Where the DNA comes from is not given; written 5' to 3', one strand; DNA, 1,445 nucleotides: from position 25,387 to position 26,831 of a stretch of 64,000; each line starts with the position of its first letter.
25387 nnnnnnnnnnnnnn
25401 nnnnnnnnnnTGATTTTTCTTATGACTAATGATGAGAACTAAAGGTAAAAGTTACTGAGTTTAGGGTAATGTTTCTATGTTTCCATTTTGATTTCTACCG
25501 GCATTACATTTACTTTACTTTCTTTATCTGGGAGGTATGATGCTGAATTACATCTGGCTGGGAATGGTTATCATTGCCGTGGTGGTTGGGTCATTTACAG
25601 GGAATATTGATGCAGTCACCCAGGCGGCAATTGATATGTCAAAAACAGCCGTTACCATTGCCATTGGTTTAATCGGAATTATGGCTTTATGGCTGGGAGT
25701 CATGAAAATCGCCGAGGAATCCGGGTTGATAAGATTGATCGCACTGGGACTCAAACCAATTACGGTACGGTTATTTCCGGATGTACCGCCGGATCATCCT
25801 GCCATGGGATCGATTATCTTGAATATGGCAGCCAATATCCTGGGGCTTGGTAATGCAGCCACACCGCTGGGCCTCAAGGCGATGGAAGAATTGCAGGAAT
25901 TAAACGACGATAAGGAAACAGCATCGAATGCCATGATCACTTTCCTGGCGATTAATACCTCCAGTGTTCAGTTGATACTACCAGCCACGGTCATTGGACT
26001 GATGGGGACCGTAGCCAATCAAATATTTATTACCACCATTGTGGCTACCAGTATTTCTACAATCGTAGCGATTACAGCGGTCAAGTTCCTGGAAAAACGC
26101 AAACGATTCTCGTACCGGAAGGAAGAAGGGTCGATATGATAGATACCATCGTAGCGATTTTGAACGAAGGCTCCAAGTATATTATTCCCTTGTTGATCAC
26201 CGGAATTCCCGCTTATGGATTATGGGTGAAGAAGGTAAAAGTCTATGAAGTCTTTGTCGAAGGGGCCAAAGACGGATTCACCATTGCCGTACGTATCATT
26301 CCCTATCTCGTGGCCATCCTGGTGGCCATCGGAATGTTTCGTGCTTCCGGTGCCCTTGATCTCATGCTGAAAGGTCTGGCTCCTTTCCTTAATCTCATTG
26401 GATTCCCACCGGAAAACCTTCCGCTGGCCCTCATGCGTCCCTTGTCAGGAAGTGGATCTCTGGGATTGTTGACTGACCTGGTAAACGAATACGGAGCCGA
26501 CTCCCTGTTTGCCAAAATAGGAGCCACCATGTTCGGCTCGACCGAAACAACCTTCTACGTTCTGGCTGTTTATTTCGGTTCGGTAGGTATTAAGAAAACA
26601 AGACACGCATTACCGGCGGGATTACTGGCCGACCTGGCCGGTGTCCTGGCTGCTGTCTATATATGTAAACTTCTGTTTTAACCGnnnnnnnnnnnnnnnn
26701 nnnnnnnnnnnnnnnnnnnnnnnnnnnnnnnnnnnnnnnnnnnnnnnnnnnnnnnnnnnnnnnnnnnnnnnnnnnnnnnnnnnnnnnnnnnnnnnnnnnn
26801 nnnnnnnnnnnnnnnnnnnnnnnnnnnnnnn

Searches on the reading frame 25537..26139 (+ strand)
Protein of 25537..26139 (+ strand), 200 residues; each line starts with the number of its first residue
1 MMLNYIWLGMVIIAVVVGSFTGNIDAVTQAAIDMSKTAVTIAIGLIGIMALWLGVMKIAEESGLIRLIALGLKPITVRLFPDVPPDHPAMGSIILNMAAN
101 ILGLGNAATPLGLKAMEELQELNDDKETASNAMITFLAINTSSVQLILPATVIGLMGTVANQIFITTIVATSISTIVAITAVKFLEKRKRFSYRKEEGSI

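Call 8: search_protein_families(library=pfam, proteins=[window:25537-26139:+], max_evalue=0.001)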
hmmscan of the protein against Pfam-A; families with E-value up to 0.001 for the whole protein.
window:25537-26139:+ (200 aa): 1 family
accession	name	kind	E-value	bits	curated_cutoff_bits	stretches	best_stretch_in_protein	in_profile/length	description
PF07670.19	Gate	-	6.4e-13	49.5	29.6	1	43-157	2-102/104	Nucleoside recognition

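Call 47: search_protein_families(library=ncbifam, proteins=[window:25537-26139:+], max_evalue=0.01)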
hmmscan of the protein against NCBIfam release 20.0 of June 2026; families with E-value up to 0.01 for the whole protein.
window:25537-26139:+ (200 aa): 0 families

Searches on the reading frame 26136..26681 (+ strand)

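Call 9: search_protein_families(library=pfam, proteins=[window:26136-26681:+], max_evalue=0.001)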
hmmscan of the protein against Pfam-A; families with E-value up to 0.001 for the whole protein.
window:26136-26681:+ (181 aa): 1 family
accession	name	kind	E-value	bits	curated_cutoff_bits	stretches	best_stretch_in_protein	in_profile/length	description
PF07670.19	Gate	-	2.2e-13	51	29.6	1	52-153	2-104/104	Nucleoside recognition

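Call 47: search_protein_families(library=ncbifam, proteins=[window:26136-26681:+], max_evalue=0.01)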
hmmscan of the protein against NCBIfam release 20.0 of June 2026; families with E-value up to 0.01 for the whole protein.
window:26136-26681:+ (181 aa): 1 family
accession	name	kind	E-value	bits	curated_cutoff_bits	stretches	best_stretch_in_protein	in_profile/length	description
NF007811.0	PRK10519.1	equivalog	3.1e-11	43.1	111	1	32-118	7-94/155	hypothetical protein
